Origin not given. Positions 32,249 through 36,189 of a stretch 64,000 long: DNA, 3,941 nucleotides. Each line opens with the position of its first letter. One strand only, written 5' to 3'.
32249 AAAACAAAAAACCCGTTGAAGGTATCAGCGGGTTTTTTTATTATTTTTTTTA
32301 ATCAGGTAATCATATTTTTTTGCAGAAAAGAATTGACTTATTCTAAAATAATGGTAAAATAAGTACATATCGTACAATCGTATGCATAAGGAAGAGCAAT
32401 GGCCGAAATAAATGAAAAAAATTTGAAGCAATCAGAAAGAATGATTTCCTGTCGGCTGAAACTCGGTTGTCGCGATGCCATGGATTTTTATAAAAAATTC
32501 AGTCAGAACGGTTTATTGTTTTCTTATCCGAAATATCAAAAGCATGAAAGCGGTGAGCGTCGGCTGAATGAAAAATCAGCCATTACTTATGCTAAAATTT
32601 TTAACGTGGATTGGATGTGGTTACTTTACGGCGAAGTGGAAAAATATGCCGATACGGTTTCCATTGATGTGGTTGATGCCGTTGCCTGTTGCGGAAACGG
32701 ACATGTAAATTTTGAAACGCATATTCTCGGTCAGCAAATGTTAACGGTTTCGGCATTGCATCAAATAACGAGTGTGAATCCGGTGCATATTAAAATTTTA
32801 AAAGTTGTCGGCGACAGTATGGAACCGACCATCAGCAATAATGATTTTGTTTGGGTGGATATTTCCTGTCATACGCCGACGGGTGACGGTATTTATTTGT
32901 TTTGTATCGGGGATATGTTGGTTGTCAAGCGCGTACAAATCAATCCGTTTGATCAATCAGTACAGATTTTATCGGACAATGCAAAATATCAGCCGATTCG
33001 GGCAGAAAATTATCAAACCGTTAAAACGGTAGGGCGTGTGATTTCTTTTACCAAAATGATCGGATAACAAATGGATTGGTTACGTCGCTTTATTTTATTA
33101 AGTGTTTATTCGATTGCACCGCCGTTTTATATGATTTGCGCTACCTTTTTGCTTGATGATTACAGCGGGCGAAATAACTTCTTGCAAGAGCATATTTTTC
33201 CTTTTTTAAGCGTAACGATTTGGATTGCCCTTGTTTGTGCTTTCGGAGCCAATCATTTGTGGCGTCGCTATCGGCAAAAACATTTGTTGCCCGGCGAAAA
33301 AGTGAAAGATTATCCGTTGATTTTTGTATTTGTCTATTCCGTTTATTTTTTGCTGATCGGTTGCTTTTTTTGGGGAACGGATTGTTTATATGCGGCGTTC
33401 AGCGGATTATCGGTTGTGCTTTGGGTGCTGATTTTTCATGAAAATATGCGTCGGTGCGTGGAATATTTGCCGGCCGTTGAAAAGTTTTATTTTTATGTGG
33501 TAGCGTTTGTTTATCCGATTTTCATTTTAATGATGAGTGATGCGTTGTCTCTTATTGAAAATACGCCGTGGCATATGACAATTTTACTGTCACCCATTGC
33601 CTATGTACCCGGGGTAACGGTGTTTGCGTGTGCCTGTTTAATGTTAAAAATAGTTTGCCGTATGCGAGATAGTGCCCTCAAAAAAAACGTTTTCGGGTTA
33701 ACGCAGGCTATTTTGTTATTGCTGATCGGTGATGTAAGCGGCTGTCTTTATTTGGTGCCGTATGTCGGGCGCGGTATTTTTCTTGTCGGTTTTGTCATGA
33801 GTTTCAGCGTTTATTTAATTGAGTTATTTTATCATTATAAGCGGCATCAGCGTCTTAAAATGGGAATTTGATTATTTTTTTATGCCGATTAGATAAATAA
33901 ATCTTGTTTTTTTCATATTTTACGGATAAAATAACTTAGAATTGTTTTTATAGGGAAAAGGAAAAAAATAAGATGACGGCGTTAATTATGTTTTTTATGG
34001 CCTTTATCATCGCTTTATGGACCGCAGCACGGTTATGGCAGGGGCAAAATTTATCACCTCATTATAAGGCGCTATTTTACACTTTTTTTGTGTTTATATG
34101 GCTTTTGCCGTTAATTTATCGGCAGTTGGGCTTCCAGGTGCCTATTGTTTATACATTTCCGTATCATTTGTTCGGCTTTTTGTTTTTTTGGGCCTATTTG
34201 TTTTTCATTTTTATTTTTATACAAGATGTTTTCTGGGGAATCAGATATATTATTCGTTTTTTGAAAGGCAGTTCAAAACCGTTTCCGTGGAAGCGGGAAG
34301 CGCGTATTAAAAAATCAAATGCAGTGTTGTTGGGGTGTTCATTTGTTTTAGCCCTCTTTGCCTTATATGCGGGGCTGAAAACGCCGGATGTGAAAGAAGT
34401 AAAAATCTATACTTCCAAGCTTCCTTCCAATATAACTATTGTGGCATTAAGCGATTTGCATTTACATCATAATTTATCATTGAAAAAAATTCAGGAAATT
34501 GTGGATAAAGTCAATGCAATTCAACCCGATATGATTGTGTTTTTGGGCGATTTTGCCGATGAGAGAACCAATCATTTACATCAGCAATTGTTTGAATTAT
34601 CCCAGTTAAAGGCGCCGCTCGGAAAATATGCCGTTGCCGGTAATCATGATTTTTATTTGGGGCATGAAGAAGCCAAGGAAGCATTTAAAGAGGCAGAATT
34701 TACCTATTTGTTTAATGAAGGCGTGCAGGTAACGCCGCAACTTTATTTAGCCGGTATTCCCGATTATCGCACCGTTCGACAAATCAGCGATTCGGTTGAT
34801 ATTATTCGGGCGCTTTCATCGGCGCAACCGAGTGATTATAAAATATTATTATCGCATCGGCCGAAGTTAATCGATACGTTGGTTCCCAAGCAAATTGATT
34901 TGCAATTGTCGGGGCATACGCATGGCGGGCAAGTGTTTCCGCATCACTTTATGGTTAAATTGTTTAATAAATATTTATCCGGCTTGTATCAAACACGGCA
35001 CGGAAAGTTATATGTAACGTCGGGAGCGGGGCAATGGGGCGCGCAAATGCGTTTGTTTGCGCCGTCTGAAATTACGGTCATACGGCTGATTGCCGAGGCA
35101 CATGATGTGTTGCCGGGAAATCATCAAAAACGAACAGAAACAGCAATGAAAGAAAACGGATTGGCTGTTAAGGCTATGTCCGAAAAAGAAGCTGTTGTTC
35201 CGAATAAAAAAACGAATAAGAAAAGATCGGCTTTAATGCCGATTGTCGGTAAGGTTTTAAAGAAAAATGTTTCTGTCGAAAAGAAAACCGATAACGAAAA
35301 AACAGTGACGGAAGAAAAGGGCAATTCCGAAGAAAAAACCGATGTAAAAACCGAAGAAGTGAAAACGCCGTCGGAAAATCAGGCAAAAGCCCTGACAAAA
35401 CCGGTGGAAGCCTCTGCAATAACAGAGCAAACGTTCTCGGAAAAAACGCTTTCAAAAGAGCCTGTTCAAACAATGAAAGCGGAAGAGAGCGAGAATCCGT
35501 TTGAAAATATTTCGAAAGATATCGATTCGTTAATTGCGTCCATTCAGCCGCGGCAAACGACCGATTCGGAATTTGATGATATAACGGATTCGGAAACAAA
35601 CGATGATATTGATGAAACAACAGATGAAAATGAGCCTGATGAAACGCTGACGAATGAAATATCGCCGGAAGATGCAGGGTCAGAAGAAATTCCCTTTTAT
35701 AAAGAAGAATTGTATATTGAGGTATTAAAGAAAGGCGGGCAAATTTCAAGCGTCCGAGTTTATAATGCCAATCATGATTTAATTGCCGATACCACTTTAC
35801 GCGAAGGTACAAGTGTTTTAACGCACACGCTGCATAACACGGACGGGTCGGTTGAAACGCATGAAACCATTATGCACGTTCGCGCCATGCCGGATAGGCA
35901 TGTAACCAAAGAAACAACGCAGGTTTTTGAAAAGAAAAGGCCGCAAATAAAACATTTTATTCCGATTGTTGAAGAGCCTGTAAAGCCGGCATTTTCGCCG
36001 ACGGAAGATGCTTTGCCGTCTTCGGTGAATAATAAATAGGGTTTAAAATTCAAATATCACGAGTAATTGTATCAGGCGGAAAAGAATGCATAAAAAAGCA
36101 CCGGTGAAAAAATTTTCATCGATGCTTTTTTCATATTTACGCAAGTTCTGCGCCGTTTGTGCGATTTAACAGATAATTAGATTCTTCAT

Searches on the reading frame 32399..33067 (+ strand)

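Call 8: search_protein_families(library=pfam, proteins=[window:32399-33067:+], max_evalue=0.001)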
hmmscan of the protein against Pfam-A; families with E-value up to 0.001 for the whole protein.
window:32399-33067:+ (222 aa): 1 family
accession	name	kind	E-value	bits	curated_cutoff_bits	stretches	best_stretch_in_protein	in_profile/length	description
PF00717.28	Peptidase_S24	-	1.6e-17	63.7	23.3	1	124-215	28-116/116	Peptidase S24-like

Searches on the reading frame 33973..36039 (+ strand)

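Call 8: search_protein_families(library=pfam, proteins=[window:33973-36039:+], max_evalue=0.001)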
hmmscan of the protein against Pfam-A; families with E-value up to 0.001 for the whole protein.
window:33973-36039:+ (688 aa): 2 families
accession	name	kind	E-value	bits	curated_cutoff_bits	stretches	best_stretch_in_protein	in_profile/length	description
PF00149.33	Metallophos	-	7.1e-16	59.6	21.5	1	155-318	2-190/191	Calcineurin-like phosphoesterase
PF12850.12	Metallophos_2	-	2.8e-07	31.1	27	1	155-319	2-119/154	Calcineurin-like phosphoesterase superfamily domain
